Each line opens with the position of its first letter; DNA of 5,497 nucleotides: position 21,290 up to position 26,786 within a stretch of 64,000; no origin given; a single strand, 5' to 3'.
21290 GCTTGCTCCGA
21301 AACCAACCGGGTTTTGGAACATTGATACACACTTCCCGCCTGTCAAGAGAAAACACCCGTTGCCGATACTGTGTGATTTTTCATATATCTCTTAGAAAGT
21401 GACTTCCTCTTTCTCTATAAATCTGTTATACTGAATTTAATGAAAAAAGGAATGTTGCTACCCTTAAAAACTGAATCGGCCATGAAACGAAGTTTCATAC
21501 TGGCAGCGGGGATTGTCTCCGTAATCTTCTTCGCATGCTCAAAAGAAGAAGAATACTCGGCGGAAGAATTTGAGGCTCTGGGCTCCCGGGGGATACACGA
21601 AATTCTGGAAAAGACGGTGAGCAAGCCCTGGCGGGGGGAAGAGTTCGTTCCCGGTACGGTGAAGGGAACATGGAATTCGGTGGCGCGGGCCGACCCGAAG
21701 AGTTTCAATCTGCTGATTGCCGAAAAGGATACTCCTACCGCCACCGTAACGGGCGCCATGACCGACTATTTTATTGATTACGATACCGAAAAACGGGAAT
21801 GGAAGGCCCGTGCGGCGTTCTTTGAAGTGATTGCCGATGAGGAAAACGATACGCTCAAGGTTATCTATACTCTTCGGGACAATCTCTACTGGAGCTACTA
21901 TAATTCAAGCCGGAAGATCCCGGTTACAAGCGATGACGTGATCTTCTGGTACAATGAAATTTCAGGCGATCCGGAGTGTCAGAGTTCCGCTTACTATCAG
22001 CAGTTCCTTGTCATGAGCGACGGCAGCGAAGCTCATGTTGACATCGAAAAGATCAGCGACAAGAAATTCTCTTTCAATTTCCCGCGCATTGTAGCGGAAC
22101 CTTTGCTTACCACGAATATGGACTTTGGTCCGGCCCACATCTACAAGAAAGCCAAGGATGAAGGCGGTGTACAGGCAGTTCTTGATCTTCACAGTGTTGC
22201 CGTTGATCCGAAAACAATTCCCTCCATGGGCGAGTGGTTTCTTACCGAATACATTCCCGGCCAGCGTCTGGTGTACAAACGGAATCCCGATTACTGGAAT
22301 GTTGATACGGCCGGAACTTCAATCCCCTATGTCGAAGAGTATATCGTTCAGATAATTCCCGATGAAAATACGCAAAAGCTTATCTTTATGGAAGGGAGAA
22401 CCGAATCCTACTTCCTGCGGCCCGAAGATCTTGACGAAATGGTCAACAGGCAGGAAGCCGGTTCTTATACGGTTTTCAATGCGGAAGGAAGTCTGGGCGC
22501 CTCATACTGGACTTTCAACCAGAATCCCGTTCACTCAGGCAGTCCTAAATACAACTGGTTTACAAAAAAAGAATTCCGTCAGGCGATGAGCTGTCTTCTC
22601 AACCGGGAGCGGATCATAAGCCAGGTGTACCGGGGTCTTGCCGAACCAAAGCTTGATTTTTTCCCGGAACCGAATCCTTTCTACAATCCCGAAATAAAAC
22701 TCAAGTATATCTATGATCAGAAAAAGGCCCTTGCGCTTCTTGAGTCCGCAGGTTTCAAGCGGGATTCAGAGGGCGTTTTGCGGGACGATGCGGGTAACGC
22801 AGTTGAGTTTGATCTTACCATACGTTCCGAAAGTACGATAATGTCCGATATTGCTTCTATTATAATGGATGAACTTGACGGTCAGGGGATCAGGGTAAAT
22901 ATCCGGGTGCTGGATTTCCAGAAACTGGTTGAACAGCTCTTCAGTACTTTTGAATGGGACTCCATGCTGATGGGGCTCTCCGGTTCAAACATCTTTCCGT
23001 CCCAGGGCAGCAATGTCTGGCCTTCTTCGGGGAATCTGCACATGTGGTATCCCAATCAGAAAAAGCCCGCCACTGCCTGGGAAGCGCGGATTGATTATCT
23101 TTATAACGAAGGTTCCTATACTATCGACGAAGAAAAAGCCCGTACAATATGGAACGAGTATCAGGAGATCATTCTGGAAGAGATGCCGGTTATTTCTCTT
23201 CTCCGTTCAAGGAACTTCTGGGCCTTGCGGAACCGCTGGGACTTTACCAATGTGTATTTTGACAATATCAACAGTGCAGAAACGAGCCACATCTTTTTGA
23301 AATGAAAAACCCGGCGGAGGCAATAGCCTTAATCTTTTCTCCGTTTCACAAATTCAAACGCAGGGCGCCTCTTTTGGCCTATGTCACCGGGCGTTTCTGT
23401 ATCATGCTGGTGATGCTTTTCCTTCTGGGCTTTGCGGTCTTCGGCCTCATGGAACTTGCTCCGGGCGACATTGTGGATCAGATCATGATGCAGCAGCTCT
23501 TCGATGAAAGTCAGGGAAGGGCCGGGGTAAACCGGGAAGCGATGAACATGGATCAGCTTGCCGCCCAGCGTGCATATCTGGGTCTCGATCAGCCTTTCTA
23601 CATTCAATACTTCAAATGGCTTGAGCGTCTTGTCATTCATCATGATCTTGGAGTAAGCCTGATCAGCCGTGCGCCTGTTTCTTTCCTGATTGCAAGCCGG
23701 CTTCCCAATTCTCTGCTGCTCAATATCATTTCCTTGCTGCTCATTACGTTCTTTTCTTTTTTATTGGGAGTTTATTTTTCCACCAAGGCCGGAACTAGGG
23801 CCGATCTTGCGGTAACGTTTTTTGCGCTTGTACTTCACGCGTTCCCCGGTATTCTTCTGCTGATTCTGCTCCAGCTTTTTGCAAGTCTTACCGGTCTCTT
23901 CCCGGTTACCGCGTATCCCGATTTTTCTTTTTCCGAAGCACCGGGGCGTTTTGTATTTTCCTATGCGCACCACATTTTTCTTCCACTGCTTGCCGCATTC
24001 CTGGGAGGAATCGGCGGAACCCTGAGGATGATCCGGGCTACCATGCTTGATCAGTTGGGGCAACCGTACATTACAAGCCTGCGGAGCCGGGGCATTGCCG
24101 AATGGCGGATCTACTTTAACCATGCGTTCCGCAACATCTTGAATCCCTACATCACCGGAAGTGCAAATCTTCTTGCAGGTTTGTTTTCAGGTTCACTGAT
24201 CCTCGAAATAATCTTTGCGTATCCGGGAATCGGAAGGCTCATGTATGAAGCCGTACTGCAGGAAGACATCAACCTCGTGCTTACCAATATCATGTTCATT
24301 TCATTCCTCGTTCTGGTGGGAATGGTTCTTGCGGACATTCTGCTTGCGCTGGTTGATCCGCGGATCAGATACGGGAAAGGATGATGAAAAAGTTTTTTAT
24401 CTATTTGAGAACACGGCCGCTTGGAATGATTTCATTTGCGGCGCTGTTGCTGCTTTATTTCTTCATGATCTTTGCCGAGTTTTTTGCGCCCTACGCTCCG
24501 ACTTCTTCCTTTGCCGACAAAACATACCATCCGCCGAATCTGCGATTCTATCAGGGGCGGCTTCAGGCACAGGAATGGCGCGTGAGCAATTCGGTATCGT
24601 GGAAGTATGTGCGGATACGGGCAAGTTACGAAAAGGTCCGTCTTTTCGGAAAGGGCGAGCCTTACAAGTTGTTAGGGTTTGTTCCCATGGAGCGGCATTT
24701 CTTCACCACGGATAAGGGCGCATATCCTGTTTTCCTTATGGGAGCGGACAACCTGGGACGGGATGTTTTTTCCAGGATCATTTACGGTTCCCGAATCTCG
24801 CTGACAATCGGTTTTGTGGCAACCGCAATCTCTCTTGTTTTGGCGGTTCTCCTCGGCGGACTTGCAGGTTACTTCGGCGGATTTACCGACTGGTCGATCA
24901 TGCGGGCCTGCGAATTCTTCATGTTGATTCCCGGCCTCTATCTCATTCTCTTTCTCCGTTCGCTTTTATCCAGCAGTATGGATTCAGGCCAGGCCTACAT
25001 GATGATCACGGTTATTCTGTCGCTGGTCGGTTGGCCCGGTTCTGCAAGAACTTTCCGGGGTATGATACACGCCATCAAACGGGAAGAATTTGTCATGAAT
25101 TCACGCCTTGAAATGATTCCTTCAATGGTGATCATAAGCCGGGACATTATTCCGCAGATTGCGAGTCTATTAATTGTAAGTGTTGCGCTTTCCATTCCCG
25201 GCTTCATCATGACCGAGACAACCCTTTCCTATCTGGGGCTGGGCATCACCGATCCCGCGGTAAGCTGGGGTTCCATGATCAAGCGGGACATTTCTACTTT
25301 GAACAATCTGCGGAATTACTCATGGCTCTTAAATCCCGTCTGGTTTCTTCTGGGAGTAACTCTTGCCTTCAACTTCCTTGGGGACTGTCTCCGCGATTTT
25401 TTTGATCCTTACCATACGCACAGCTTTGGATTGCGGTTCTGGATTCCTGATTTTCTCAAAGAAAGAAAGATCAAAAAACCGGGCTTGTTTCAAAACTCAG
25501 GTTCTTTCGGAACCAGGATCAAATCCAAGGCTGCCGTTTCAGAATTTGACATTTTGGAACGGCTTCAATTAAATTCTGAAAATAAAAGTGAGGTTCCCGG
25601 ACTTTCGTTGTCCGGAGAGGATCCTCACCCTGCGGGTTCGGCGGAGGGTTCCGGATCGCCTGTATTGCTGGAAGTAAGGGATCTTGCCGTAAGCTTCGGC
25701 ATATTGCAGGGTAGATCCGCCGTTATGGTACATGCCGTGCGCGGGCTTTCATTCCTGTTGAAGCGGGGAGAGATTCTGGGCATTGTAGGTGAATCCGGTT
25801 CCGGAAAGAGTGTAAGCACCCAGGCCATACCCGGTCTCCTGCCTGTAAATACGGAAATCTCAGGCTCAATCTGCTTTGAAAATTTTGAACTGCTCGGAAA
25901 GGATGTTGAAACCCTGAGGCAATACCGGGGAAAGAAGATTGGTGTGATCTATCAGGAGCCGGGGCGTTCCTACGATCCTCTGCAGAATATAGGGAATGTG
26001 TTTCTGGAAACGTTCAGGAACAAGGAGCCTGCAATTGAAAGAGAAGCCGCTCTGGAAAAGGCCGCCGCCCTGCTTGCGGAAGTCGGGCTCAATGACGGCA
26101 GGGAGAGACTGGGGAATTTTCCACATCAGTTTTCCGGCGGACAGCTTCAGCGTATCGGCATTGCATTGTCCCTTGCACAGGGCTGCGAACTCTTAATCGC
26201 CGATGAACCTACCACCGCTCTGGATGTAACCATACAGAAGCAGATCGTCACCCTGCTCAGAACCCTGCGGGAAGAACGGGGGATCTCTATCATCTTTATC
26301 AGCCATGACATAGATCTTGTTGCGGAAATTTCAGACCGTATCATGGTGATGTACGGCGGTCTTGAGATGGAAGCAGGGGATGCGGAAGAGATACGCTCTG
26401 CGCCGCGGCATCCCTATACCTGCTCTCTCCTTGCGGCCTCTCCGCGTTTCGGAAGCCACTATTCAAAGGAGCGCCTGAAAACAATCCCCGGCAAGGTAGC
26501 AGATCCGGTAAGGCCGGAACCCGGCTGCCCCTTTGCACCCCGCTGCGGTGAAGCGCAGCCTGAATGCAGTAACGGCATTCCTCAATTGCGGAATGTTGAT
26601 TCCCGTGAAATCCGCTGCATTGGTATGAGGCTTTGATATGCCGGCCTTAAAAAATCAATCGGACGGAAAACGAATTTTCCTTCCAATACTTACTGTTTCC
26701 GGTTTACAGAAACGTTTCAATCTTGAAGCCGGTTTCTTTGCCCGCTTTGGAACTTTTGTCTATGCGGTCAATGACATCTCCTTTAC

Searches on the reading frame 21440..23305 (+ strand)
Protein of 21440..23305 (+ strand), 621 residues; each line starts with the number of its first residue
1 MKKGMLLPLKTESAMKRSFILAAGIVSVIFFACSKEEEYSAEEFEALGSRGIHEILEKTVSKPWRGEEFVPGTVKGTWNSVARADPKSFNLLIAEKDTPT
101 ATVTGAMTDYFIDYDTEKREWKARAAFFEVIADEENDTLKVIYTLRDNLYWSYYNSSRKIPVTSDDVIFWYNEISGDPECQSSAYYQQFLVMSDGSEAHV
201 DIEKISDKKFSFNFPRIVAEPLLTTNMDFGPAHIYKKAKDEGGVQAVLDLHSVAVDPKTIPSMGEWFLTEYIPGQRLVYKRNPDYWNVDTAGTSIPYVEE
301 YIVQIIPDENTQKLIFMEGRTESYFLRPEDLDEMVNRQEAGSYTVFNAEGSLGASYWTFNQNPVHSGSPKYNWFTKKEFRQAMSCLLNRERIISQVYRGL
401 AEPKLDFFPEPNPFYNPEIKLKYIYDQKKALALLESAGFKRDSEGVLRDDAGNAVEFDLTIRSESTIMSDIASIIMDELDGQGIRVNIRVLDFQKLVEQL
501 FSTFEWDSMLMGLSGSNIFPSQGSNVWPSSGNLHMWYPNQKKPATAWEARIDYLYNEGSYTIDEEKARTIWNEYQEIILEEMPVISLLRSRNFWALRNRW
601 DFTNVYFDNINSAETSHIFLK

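Call 79: search_protein_families(library=padloc, proteins=[window:21440-23305:+], max_evalue=1e-8)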
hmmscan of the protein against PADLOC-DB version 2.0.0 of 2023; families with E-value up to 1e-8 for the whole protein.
window:21440-23305:+ (621 aa): 0 families

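Call 80: search_protein_families(library=pfam, proteins=[window:21440-23305:+], max_evalue=0.0001)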
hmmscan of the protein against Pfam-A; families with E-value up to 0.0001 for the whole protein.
window:21440-23305:+ (621 aa): 1 family
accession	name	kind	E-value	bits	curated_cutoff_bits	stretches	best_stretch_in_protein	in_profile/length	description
PF00496.27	SBP_bac_5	-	1.4e-51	176.2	32.4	1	133-532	11-365/368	Bacterial extracellular solute-binding proteins, family 5 Middle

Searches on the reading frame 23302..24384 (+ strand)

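Call 79: search_protein_families(library=padloc, proteins=[window:23302-24384:+], max_evalue=1e-8)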
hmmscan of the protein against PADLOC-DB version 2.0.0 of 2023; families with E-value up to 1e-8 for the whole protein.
window:23302-24384:+ (360 aa): 0 families

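Call 80: search_protein_families(library=pfam, proteins=[window:23302-24384:+], max_evalue=0.0001)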
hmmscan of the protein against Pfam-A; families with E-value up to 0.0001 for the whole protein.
window:23302-24384:+ (360 aa): 1 family
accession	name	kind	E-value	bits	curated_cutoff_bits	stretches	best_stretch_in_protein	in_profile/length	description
PF00528.27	BPD_transp_1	-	1.7e-31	109.9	26.4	1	153-356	2-183/184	Binding-protein-dependent transport system inner membrane component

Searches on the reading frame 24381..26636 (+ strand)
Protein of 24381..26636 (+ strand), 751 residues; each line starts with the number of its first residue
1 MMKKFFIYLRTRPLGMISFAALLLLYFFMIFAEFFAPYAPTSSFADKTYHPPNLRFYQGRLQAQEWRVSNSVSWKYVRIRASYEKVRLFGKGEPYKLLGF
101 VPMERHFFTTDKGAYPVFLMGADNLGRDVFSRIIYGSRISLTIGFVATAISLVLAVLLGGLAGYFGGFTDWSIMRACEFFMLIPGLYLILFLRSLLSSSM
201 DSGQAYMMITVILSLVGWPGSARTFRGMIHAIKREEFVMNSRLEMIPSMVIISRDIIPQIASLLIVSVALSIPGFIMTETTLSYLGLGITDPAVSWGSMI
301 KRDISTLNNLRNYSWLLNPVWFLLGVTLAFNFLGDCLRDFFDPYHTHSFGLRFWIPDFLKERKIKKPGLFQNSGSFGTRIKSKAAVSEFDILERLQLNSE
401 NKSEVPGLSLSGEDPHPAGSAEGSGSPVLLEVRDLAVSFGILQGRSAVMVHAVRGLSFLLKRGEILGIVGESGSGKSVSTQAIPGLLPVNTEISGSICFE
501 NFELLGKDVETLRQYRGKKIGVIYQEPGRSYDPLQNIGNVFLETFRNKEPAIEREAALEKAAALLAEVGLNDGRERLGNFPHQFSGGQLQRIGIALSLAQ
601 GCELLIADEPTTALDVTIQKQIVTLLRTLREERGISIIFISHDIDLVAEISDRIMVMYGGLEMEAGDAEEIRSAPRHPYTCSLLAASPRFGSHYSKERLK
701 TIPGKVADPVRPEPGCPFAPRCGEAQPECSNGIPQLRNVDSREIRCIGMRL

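Call 79: search_protein_families(library=padloc, proteins=[window:24381-26636:+], max_evalue=1e-8)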
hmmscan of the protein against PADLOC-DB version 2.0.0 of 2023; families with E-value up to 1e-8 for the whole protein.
window:24381-26636:+ (751 aa): 2 families
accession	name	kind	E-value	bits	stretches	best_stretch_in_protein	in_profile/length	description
PDLC04135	mad3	-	2.2e-24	84.7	1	567-659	248-339/374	mads_3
PDLC04140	mad8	-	3.3e-09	34.7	1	454-647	18-237/314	mads_8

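Call 80: search_protein_families(library=pfam, proteins=[window:24381-26636:+], max_evalue=0.0001)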
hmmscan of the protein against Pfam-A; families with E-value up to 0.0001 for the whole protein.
window:24381-26636:+ (751 aa): 5 families
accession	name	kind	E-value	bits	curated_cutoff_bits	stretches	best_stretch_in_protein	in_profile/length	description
PF00005.33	ABC_tran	-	2.2e-22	80.6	25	1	454-612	2-137/137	ABC transporter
PF08352.17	oligo_HPY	-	2.6e-16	60.2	27.1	1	663-729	1-65/65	Oligopeptide/dipeptide transporter, C-terminal region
PF00528.27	BPD_transp_1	-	9.2e-16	58.5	26.4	1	155-343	1-180/184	Binding-protein-dependent transport system inner membrane component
PF12911.12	OppC_N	-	3.2e-07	30.6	23.9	1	3-52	4-53/53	N-terminal TM domain of oligopeptide transport permease C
PF13304.12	AAA_21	-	6e-06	27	27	1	550-646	178-302/304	AAA domain, putative AbiEii toxin, Type IV TA system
